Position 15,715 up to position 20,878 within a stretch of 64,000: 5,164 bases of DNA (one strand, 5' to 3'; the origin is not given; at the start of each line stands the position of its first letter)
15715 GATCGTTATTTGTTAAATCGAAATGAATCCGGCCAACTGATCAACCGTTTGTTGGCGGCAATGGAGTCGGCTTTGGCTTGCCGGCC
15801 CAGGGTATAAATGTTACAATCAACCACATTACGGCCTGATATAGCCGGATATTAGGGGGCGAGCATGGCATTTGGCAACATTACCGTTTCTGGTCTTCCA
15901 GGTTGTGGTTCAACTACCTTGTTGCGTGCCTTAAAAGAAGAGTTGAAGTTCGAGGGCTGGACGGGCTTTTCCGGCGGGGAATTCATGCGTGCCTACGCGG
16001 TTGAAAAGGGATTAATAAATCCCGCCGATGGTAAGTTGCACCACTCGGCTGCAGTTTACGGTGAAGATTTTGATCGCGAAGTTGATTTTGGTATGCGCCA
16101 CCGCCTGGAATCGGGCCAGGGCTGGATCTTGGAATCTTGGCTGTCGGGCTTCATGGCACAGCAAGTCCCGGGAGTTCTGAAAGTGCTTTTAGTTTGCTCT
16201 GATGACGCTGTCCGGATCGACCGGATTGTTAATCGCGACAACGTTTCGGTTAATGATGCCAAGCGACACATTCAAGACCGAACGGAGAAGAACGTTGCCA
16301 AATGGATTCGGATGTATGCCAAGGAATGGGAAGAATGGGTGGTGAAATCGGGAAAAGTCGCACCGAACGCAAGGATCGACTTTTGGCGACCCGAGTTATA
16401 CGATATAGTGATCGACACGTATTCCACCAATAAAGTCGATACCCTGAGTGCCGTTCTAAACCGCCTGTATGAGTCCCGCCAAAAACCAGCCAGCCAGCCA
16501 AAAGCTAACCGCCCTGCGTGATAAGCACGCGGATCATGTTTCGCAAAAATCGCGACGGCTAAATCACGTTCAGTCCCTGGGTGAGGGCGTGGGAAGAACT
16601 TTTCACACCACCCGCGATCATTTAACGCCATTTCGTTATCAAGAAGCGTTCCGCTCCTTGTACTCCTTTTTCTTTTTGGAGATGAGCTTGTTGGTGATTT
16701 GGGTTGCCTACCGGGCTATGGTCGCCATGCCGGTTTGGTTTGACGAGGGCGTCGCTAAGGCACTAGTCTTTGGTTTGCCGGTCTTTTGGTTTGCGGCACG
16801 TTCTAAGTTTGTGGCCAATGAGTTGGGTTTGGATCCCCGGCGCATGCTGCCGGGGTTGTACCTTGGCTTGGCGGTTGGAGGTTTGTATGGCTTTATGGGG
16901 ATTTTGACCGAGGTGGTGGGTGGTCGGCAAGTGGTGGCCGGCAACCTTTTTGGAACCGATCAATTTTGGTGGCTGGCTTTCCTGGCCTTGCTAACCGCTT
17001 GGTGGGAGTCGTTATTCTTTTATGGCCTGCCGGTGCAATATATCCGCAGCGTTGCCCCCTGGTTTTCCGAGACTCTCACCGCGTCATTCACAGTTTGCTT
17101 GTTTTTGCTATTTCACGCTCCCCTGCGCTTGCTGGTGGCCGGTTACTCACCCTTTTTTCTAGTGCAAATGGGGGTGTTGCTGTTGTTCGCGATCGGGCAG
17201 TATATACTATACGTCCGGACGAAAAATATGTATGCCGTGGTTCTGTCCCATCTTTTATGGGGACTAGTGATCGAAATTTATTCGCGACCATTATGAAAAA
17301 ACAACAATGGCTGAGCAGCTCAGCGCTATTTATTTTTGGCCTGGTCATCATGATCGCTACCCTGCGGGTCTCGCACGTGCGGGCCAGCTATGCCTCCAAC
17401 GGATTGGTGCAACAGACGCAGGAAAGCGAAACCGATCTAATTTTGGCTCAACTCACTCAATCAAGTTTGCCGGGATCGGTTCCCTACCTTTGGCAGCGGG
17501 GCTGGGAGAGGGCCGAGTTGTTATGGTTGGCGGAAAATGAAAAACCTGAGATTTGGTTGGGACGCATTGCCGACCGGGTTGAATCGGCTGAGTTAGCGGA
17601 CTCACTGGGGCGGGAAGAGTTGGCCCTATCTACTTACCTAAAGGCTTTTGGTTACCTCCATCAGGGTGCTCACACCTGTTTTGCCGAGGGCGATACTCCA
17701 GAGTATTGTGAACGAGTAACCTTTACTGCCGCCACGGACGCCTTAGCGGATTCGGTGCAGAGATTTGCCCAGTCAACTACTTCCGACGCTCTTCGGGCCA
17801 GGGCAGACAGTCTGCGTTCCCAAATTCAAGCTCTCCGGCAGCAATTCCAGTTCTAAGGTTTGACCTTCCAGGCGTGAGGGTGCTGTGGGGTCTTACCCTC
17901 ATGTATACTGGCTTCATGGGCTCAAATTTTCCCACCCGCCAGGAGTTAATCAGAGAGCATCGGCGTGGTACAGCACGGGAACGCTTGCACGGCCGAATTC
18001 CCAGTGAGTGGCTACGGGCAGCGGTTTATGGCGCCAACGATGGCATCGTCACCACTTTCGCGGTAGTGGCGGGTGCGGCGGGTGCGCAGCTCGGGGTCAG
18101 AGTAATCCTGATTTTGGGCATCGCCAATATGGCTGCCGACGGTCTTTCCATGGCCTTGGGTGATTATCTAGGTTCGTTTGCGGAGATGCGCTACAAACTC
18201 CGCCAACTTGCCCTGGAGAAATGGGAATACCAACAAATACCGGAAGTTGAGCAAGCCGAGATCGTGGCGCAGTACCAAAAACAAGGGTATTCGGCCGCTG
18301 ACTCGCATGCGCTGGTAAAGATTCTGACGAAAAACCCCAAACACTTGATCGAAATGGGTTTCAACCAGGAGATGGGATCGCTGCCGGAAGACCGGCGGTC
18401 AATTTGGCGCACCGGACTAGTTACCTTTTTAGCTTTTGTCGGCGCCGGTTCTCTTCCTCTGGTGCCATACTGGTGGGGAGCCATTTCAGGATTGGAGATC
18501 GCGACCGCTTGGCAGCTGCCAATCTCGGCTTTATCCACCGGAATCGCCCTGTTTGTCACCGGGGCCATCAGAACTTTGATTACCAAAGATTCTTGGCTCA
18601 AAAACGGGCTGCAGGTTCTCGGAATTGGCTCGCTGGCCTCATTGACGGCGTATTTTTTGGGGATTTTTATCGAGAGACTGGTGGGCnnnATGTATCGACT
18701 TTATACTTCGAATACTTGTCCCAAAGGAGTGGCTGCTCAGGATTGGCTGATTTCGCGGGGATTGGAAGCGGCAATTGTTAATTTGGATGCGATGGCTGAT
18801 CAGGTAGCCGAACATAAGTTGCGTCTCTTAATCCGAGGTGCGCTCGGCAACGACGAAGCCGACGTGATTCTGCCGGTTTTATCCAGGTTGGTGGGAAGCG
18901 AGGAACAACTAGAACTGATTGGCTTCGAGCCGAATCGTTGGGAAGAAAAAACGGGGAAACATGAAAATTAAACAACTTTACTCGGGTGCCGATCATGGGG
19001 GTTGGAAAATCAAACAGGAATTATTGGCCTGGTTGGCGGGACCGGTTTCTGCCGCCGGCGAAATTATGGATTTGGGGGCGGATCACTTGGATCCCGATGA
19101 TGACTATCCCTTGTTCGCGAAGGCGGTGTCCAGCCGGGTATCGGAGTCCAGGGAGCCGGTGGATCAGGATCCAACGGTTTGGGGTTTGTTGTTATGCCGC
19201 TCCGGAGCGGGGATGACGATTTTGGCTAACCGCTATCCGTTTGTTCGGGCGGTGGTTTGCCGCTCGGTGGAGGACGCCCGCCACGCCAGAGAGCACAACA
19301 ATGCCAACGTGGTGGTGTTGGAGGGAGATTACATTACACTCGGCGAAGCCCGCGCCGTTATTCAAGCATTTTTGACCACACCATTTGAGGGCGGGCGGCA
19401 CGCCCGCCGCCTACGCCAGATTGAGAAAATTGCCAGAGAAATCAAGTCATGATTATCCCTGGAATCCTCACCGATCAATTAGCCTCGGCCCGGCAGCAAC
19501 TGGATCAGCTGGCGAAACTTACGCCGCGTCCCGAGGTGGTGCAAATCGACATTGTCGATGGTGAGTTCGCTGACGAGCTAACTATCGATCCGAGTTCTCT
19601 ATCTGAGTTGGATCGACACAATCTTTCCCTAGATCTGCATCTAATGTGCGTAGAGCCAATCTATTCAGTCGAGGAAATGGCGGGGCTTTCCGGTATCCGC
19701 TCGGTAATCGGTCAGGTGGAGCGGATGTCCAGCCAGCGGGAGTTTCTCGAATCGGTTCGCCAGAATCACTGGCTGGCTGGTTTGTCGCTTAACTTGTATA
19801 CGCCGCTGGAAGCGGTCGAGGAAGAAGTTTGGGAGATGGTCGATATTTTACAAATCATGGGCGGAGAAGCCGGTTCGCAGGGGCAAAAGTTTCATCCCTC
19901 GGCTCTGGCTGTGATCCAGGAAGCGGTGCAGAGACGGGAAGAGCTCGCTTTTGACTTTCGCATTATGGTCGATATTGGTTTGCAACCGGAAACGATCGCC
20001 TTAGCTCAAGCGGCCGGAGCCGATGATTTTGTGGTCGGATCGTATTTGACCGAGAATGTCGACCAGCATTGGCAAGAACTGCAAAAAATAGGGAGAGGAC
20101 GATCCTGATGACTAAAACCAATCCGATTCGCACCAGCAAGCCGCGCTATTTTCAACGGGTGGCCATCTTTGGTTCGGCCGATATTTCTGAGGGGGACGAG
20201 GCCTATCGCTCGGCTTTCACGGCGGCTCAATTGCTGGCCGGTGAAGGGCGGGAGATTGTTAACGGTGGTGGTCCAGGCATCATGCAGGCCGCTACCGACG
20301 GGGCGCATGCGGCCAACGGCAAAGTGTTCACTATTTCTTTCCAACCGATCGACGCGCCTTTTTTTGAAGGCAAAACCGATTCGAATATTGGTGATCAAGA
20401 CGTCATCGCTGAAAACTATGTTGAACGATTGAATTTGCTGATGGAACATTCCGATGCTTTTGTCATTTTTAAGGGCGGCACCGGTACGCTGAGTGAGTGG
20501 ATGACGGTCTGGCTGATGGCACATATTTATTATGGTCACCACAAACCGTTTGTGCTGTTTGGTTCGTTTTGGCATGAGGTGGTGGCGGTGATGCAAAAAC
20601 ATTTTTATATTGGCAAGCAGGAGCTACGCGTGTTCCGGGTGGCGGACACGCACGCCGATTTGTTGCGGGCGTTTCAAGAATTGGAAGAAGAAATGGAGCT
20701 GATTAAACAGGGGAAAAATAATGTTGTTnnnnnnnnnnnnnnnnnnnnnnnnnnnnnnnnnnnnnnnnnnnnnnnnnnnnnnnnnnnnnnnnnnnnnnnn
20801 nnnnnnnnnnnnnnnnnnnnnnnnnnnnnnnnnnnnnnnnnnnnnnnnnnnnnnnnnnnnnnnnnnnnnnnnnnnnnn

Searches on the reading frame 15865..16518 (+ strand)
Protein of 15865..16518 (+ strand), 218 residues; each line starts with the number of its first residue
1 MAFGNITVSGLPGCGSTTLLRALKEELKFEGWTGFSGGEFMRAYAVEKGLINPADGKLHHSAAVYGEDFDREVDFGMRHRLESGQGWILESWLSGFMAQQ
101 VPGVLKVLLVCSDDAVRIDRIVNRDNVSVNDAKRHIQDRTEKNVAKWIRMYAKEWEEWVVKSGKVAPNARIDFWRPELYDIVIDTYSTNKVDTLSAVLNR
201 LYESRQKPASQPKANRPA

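Call 20: search_protein_families(library=pfam, proteins=[window:15865-16518:+], max_evalue=0.001)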
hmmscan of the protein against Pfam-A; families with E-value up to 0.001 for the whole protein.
window:15865-16518:+ (218 aa): 3 families
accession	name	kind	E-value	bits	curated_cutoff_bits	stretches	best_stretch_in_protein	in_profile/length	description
PF13238.12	AAA_18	-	4.9e-10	40.4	29.4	1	6-128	1-115/128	AAA domain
PF13189.12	Cytidylate_kin2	-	2.1e-08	35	28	1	6-185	2-174/176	Cytidylate kinase-like family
PF13207.12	AAA_17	-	2.7e-08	34.6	27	1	10-104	2-92/136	AAA domain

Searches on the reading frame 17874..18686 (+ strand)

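Call 20: search_protein_families(library=pfam, proteins=[window:17874-18686:+], max_evalue=0.001)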
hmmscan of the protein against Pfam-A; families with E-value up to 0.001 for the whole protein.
window:17874-18686:+ (271 aa): 1 family
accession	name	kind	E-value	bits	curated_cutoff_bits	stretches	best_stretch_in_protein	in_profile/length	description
PF01988.24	VIT1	-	5.7e-54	183.6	28.1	1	47-263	1-213/214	VIT family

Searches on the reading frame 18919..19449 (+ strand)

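Call 20: search_protein_families(library=pfam, proteins=[window:18919-19449:+], max_evalue=0.001)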
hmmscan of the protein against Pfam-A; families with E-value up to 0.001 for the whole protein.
window:18919-19449:+ (177 aa): 1 family
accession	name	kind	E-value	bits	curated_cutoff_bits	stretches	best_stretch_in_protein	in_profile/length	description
PF02502.23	LacAB_rpiB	-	1e-34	119.9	24.7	1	23-168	4-138/138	Ribose/Galactose Isomerase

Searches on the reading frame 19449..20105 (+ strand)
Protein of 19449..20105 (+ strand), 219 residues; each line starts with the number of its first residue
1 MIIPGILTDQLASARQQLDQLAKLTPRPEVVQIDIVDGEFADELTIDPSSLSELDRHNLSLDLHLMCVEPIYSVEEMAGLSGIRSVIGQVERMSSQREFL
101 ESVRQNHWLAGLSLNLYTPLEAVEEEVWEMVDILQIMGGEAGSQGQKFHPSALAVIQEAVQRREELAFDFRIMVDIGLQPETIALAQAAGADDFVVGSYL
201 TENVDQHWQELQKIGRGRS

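Call 20: search_protein_families(library=pfam, proteins=[window:19449-20105:+], max_evalue=0.001)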
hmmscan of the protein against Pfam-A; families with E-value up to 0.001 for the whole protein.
window:19449-20105:+ (219 aa): 1 family
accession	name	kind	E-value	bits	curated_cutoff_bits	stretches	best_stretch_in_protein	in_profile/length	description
PF00834.25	Ribul_P_3_epim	-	1.5e-30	106.6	21.1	1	2-200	2-197/198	Ribulose-phosphate 3 epimerase family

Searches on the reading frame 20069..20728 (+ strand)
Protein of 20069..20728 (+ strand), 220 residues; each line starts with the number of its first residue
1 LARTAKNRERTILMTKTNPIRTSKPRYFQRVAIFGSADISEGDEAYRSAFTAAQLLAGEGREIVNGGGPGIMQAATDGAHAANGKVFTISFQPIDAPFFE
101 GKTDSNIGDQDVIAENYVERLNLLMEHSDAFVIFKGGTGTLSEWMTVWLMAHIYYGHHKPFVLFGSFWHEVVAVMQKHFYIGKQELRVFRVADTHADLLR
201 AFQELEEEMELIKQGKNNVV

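Call 20: search_protein_families(library=pfam, proteins=[window:20069-20728:+], max_evalue=0.001)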
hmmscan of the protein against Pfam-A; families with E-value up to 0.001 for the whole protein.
window:20069-20728:+ (220 aa): 2 families
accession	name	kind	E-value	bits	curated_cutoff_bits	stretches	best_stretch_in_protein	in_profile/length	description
PF03641.19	Lysine_decarbox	-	4.2e-18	66.2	27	1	72-201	1-130/131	Possible lysine decarboxylase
PF18306.6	LDcluster4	-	3.2e-12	46.7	26.3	1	31-149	4-115/151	SLOG cluster4 family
